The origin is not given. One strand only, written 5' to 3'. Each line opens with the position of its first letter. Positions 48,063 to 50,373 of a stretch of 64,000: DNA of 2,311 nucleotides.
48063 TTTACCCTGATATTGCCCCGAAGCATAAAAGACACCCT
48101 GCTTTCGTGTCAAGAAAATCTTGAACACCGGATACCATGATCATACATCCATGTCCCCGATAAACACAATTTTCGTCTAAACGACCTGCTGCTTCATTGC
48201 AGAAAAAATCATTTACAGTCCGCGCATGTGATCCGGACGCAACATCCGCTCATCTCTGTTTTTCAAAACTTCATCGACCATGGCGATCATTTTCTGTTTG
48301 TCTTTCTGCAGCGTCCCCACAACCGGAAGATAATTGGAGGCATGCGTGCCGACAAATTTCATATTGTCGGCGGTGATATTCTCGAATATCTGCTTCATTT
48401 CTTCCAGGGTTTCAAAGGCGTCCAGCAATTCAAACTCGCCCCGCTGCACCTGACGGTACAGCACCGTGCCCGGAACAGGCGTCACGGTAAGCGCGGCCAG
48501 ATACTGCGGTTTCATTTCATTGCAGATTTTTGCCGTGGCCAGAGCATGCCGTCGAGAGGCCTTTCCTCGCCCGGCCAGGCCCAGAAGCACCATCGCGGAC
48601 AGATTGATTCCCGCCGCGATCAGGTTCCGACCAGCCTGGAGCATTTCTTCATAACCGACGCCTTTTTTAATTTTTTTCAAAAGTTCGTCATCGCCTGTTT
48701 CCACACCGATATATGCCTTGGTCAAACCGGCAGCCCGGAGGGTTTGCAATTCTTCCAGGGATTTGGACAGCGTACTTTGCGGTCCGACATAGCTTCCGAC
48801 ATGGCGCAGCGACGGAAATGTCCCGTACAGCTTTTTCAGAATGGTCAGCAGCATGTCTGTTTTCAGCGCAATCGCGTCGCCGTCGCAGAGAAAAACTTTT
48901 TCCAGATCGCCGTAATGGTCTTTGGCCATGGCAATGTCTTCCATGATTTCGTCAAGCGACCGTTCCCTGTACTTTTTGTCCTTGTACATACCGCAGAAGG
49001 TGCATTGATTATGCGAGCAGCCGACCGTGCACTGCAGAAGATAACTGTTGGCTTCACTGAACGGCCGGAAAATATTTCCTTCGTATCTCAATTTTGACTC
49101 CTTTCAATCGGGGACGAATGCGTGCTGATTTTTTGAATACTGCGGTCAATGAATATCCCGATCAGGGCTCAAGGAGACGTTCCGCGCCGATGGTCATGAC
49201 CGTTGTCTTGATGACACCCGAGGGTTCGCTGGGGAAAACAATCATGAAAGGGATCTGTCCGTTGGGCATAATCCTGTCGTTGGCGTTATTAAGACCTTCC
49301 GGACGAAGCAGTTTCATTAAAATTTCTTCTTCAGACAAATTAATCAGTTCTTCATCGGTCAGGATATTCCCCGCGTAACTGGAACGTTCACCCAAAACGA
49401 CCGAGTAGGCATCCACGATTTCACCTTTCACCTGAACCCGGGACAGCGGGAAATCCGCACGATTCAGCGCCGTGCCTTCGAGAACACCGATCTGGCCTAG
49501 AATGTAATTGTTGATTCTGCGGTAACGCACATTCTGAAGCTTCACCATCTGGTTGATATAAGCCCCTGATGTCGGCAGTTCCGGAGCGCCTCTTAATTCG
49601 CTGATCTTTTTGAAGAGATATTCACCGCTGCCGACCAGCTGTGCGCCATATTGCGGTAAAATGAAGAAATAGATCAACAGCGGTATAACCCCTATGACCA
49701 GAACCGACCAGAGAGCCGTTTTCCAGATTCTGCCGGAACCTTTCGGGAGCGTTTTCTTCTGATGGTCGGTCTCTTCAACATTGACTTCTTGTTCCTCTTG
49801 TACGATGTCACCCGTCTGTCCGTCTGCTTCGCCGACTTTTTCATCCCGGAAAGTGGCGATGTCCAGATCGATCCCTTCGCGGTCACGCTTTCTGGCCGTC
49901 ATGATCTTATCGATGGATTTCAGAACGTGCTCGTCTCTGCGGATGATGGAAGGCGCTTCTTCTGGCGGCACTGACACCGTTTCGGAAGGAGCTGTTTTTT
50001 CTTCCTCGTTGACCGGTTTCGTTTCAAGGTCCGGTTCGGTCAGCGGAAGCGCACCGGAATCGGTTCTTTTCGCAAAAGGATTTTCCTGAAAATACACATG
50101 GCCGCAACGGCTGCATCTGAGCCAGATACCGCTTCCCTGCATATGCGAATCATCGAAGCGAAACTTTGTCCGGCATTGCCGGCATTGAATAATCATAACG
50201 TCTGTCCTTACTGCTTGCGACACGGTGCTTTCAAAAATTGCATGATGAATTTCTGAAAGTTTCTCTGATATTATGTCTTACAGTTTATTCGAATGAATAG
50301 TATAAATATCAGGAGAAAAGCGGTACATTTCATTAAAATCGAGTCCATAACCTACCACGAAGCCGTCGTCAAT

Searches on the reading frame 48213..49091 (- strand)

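Call 45: search_protein_families(library=pfam, proteins=[window:48213-49091:-], max_evalue=0.00001)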
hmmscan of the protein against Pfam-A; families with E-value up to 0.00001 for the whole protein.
window:48213-49091:- (292 aa): 1 family
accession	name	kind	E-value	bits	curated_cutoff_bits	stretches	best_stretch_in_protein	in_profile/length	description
PF04055.27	Radical_SAM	-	4.7e-21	76.1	29.5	1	21-171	3-150/166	Radical SAM superfamily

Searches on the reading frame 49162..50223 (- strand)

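Call 45: search_protein_families(library=pfam, proteins=[window:49162-50223:-], max_evalue=0.00001)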
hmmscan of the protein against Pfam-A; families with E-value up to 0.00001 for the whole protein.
window:49162-50223:- (353 aa): 2 families
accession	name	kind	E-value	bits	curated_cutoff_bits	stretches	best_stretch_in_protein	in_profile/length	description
PF13719.11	Zn_ribbon_5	-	3.2e-13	49.6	29.3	1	10-44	1-35/37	zinc-ribbon domain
PF13717.11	Zn_ribbon_4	-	4.1e-13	49.5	30.3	1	10-44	1-35/36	zinc-ribbon domain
